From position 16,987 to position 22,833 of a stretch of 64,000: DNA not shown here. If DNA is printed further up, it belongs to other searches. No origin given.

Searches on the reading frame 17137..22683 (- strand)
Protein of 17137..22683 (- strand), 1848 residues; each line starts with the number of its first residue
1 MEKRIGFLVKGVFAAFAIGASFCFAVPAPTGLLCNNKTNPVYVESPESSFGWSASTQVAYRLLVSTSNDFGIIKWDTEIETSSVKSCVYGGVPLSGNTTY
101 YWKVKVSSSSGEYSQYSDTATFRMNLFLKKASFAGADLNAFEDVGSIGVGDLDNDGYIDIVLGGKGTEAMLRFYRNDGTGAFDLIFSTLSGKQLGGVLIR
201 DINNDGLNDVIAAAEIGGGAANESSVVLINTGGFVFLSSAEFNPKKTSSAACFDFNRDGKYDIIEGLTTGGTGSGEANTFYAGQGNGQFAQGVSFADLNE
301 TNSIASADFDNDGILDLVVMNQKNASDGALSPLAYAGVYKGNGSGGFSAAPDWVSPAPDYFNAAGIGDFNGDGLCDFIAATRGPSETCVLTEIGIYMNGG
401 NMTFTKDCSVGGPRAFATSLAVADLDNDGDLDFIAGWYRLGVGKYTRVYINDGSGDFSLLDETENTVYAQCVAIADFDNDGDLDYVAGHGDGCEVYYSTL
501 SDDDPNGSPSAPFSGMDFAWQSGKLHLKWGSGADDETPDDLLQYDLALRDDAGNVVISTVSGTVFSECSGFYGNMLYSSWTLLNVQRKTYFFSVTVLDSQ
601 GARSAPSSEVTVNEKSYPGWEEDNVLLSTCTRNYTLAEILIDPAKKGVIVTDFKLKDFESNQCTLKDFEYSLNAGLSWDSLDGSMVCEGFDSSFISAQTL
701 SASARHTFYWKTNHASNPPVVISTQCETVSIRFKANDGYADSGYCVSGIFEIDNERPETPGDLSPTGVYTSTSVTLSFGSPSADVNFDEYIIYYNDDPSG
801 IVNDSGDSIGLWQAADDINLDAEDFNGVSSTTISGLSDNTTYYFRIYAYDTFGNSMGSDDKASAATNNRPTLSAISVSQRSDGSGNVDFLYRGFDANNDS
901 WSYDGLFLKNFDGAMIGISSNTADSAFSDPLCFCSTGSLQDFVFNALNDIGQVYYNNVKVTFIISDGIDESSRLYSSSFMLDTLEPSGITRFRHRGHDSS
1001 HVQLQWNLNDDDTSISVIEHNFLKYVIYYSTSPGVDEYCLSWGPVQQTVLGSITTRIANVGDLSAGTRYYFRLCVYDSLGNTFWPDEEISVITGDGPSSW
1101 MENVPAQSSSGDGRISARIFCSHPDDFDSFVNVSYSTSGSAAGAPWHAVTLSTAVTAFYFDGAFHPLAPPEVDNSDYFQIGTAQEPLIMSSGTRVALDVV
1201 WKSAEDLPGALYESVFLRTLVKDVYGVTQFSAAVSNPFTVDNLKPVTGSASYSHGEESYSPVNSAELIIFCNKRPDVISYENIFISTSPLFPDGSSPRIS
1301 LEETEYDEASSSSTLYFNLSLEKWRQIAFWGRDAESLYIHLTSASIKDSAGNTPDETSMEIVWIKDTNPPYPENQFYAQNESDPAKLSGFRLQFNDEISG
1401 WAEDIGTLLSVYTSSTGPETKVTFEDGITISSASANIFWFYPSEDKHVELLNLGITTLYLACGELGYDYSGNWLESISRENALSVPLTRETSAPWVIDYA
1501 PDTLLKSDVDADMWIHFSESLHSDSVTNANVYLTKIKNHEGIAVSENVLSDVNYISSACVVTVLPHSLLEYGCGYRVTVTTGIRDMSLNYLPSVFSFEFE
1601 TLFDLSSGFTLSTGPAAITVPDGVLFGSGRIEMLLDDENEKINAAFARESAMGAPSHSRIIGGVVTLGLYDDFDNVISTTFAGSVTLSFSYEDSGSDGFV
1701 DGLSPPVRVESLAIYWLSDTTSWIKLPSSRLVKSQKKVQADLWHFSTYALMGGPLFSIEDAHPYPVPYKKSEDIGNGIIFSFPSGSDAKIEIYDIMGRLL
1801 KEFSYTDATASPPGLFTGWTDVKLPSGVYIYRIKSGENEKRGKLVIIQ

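Call 70: search_protein_families(library=pfam, proteins=[window:17137-22683:-], max_evalue=0.000001)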
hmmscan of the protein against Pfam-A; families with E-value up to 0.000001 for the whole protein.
window:17137-22683:- (1848 aa): 5 families
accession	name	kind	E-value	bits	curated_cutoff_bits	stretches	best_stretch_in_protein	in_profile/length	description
PF13517.12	FG-GAP_3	-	3.6e-31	108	26.9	3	368-434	1-60/61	FG-GAP-like repeat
PF25788.1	Ig_Rha78A_N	-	3.5e-17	63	27.4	1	29-127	1-104/105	Rha78A-like, N-terminal immunoglobulin domain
PF01839.29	FG-GAP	-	1.1e-12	47.9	22.1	0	416-436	1-21/37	FG-GAP repeat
PF00041.27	fn3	-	2.2e-11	44.2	25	0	760-858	3-78/84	Fibronectin type III domain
PF13205.12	Big_5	-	9.5e-08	33.2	23.6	1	1491-1601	2-105/105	Bacterial Ig-like domain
